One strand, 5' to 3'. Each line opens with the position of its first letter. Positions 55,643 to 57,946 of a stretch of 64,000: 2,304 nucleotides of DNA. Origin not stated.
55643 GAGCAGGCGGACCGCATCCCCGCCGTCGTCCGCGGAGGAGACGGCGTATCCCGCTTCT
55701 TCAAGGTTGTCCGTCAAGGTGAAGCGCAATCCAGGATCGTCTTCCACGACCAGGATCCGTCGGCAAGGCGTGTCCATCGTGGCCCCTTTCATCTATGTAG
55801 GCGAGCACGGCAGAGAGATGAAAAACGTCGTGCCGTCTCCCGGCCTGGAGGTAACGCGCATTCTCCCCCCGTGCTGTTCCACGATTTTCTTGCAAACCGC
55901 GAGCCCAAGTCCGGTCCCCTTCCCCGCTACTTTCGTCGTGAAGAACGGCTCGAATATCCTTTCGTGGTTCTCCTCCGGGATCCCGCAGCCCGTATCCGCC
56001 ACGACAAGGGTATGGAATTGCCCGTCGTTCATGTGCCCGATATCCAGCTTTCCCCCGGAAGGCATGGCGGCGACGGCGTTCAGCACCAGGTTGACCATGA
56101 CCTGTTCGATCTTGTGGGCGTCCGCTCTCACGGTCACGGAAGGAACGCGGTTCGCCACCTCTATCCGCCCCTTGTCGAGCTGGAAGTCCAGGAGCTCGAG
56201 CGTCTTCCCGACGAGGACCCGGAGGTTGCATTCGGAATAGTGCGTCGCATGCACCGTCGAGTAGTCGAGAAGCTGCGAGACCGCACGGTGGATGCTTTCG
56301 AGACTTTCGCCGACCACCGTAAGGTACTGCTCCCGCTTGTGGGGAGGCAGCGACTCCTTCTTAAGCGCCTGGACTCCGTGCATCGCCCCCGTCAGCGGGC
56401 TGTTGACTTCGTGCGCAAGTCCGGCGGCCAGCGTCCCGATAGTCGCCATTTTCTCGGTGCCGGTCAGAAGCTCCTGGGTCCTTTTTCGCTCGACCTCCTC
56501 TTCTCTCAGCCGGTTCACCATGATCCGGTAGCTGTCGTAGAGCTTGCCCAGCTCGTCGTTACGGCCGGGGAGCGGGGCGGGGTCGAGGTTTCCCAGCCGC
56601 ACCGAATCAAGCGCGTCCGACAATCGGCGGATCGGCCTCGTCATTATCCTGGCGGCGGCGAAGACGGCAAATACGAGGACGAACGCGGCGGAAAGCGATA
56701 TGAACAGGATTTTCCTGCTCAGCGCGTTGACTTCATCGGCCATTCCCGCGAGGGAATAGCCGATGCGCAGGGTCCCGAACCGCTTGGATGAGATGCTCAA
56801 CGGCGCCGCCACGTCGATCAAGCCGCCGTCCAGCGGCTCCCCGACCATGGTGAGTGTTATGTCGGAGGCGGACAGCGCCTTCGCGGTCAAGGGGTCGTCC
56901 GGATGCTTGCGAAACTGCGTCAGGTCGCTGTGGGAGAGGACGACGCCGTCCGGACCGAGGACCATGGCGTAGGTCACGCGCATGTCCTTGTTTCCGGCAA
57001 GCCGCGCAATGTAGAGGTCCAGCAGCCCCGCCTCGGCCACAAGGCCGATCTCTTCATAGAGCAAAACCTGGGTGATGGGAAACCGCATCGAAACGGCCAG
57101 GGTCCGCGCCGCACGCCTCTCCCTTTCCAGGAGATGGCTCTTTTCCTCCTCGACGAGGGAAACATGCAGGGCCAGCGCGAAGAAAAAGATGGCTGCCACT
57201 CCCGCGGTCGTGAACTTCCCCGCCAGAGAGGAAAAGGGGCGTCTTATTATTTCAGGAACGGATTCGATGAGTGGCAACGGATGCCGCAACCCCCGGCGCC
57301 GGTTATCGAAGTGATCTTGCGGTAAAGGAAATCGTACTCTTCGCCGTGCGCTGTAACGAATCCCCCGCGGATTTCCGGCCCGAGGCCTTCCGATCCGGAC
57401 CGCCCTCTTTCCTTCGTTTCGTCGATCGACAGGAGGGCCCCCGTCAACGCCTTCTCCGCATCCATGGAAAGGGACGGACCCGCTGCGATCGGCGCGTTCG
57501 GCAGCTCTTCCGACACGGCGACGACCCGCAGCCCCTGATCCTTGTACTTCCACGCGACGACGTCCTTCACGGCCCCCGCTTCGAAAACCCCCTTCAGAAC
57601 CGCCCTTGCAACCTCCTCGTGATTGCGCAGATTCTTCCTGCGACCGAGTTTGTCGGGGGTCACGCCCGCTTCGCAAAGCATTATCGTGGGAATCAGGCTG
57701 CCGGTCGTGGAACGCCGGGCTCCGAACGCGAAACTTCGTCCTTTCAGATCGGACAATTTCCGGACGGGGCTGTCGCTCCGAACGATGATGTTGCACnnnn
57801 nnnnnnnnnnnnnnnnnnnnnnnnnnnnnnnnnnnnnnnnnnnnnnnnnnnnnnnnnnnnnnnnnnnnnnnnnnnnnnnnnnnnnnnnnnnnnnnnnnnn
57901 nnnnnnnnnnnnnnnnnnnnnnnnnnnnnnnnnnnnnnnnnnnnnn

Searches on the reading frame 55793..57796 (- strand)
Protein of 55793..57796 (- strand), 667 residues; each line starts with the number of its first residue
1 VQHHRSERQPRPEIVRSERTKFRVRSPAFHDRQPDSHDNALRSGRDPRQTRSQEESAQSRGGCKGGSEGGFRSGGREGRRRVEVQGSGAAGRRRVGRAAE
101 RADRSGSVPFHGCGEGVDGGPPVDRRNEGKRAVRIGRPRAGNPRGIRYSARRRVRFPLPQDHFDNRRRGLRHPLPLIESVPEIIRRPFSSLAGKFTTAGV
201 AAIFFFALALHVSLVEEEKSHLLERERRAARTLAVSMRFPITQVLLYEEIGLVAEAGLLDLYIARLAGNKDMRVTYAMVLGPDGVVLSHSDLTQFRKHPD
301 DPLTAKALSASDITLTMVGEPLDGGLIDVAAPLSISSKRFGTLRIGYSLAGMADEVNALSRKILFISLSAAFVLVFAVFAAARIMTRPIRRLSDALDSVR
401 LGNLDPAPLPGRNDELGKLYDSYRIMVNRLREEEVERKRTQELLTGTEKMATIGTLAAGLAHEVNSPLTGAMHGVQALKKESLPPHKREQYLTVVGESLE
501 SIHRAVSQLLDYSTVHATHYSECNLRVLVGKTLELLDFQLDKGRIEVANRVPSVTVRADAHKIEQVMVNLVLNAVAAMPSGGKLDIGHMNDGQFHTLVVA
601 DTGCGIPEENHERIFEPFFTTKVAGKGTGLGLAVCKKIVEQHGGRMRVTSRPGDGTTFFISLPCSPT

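Call 58: search_protein_families(library=pfam, proteins=[window:55793-57796:-], max_evalue=0.00001)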
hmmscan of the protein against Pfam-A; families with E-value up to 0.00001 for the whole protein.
window:55793-57796:- (667 aa): 4 families
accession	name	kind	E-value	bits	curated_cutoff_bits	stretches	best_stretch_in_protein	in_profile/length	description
PF02518.31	HATPase_c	-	3.1e-29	102.1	26.4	1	559-664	2-109/111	Histidine kinase-, DNA gyrase B-, and HSP90-like ATPase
PF00672.30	HAMP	-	2.4e-10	41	25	1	382-432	3-53/53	HAMP domain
PF00512.31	HisKA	-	2.3e-09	37.6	26.9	1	454-515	3-63/66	His Kinase A (phospho-acceptor) domain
PF17203.10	sCache_3_2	-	1e-06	29.3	28.4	1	227-359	11-138/140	Single cache domain 3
